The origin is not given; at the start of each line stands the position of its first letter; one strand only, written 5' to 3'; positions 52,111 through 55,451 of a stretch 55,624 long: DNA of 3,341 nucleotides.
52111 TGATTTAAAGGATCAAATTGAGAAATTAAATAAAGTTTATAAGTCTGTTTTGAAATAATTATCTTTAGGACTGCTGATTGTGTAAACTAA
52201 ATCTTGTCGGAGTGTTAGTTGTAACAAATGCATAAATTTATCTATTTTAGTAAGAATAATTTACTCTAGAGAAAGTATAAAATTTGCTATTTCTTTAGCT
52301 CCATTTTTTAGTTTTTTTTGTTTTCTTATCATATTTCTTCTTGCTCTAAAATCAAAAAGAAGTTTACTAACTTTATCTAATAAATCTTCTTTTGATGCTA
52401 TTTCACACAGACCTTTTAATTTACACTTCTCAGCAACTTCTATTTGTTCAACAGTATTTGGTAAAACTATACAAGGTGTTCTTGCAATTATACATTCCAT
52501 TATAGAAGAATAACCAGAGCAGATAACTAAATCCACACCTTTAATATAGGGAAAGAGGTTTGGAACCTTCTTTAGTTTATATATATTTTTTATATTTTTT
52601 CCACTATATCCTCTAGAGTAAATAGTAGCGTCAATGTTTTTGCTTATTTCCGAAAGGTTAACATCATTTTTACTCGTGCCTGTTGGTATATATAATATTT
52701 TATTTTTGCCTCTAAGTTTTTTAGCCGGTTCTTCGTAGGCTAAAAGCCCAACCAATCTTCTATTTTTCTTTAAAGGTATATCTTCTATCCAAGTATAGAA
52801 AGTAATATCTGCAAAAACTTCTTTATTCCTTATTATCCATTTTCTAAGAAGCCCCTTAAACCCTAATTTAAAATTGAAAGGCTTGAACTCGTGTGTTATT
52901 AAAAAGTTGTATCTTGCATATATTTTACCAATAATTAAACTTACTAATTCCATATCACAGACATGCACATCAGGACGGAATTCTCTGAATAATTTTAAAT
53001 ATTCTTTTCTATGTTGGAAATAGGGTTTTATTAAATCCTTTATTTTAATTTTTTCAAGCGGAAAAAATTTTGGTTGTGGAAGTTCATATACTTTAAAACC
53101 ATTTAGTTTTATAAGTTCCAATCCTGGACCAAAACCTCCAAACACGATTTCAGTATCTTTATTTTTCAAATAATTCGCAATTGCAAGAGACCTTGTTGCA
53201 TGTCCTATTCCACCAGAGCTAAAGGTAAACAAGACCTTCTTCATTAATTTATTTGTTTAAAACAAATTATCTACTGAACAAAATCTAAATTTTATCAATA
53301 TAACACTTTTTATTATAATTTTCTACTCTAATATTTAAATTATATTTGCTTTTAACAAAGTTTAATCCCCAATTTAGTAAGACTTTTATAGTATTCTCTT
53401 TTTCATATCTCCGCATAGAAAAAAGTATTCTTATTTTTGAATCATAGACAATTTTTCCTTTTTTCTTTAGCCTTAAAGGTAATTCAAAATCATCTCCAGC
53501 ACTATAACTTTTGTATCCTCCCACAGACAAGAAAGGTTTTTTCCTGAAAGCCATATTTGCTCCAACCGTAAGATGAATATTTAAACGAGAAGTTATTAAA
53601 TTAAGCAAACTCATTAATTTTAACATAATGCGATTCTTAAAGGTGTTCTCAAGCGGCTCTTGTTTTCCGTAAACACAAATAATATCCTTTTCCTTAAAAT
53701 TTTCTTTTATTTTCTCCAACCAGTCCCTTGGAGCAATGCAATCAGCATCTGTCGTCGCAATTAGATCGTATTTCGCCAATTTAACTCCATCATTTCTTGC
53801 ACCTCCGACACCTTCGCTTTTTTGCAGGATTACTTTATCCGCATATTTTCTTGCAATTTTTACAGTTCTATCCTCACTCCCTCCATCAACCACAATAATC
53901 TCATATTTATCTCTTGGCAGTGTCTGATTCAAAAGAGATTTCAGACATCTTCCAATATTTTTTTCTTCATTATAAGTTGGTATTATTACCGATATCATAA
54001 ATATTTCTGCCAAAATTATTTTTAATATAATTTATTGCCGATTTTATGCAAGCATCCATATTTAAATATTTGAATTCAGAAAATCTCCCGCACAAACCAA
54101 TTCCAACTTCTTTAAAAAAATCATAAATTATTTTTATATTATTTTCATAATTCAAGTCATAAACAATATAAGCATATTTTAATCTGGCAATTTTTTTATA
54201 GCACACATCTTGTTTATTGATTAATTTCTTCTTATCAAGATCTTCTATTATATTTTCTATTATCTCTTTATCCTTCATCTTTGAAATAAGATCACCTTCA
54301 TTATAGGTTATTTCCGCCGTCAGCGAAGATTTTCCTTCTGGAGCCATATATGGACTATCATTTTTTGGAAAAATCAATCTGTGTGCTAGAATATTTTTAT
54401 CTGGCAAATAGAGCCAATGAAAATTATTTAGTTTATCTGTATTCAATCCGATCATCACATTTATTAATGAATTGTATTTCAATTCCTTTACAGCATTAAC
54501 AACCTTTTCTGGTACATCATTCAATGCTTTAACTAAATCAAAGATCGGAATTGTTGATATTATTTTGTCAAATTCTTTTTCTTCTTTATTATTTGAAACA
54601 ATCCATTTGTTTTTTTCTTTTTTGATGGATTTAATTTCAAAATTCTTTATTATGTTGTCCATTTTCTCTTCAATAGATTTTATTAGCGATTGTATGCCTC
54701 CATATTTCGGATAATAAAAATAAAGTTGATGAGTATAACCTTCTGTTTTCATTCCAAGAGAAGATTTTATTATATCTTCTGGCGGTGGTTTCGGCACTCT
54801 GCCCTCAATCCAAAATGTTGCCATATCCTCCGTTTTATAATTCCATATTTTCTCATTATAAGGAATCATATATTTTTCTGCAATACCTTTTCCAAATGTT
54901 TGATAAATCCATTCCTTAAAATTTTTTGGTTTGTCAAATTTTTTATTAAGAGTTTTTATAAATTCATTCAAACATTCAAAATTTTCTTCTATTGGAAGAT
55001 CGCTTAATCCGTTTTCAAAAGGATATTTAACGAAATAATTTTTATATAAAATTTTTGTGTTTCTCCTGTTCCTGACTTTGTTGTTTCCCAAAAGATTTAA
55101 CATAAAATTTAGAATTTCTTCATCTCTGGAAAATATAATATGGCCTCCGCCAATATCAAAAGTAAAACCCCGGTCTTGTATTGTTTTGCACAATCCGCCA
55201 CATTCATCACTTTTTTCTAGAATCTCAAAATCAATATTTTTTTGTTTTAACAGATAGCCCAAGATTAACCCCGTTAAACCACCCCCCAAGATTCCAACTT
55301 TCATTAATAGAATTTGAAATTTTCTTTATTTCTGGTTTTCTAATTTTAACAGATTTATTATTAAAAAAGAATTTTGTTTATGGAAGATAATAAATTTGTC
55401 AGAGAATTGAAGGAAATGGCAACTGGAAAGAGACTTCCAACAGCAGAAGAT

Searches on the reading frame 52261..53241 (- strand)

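Call 24: search_protein_families(library=pfam, proteins=[window:52261-53241:-], max_evalue=0.001)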
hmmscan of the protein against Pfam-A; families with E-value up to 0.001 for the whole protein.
window:52261-53241:- (326 aa): 1 family
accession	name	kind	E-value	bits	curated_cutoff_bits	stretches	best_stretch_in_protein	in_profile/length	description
PF04101.22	Glyco_tran_28_C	-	3.5e-05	24.4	22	1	218-319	54-163/166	Glycosyltransferase family 28 C-terminal domain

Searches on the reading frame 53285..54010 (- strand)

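Call 24: search_protein_families(library=pfam, proteins=[window:53285-54010:-], max_evalue=0.001)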
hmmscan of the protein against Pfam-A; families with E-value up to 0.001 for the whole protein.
window:53285-54010:- (241 aa): 5 families
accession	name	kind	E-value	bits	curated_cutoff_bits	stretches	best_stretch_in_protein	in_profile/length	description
PF00535.33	Glycos_transf_2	-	6.2e-37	127.5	23.3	1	7-160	1-164/168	Glycosyl transferase family 2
PF13641.12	Glyco_tranf_2_3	-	5.2e-13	50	27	1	6-185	3-198/230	Glycosyltransferase like family 2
PF10111.15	Glyco_tranf_2_2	-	6.1e-13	49.3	27.3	1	7-199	1-217/276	Glycosyltransferase like family 2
PF13506.12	Glyco_transf_21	-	2.5e-07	30.8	21.7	1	76-186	26-142/174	Glycosyl transferase family 21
PF13632.12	Glyco_trans_2_3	-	6.2e-06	26.6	27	1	84-188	2-113/198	Glycosyl transferase family group 2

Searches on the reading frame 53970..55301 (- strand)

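Call 24: search_protein_families(library=pfam, proteins=[window:53970-55301:-], max_evalue=0.001)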
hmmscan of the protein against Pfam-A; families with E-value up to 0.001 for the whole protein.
window:53970-55301:- (443 aa): 2 families
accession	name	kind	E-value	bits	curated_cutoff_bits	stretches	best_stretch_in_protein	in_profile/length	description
PF01593.30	Amino_oxidase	-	5.1e-20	72.6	19.8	1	9-357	1-363/443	Flavin containing amine oxidoreductase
PF13450.12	NAD_binding_8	-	2.1e-12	47.6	21.9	1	4-66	1-64/68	NAD(P)-binding Rossmann-like domain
